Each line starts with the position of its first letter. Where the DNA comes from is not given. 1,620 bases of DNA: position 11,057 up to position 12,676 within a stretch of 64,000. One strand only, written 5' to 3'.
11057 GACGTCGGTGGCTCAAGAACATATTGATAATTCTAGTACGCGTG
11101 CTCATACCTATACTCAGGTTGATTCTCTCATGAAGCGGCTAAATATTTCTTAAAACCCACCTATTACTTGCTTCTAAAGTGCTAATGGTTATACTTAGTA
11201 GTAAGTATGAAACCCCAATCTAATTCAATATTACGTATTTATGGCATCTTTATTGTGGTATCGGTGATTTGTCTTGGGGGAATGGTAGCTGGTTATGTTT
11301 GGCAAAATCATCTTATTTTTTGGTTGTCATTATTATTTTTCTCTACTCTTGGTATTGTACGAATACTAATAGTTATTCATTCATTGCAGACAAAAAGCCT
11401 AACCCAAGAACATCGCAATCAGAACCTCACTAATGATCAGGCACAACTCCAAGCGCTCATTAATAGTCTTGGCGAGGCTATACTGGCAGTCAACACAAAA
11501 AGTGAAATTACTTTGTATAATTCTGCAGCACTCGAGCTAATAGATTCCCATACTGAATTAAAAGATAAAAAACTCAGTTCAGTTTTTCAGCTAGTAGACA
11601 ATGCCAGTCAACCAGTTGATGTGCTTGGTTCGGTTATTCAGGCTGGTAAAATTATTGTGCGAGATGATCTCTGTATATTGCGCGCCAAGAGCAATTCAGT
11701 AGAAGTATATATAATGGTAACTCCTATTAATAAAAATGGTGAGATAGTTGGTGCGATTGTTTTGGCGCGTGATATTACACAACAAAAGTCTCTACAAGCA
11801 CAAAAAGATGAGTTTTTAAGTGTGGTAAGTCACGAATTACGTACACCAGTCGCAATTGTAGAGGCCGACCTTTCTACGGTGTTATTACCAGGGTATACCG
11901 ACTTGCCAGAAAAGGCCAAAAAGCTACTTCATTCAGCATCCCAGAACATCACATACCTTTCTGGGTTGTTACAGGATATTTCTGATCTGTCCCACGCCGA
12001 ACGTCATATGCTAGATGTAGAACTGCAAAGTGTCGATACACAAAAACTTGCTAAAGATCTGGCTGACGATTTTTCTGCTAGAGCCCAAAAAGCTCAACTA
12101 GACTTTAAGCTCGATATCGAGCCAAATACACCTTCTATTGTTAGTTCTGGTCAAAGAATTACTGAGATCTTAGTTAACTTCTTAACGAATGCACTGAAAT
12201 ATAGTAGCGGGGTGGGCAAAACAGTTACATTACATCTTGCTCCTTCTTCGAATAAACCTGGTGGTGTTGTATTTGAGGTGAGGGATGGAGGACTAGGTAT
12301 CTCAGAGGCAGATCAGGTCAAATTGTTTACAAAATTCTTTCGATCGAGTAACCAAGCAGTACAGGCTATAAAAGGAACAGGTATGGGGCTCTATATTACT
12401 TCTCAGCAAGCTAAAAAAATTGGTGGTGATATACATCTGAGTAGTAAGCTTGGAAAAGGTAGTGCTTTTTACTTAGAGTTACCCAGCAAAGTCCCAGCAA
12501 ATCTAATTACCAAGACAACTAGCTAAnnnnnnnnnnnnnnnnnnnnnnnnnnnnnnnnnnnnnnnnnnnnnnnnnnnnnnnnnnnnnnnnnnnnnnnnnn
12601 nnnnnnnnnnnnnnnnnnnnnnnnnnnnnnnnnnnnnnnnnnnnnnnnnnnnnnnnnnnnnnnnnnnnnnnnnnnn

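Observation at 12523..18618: Complete C50-type carotenoid cluster, including a fused lycopene-elongase/GT2 gene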

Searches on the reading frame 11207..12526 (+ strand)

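Call 3: search_protein_families(library=pfam, proteins=[window:11207-12526:+], max_evalue=0.01)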
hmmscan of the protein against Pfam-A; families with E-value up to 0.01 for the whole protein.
window:11207-12526:+ (439 aa): 6 families
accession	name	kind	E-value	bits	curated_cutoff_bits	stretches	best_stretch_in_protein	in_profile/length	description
PF02518.31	HATPase_c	-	1.5e-21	77.3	26.4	1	316-427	4-109/111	Histidine kinase-, DNA gyrase B-, and HSP90-like ATPase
PF00512.31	HisKA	-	2.6e-09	37.4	26.9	1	199-265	1-64/66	His Kinase A (phospho-acceptor) domain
PF13426.13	PAS_9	-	3.8e-06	27.6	27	1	91-192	3-103/103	PAS domain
PF08448.16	PAS_4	-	0.0002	22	23.1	1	86-194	2-109/110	PAS fold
PF00989.32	PAS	-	0.00037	20.9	22.6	1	80-190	2-113/113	PAS fold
PF13188.13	PAS_8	-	0.0053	17.1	21.8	0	80-129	2-49/65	PAS domain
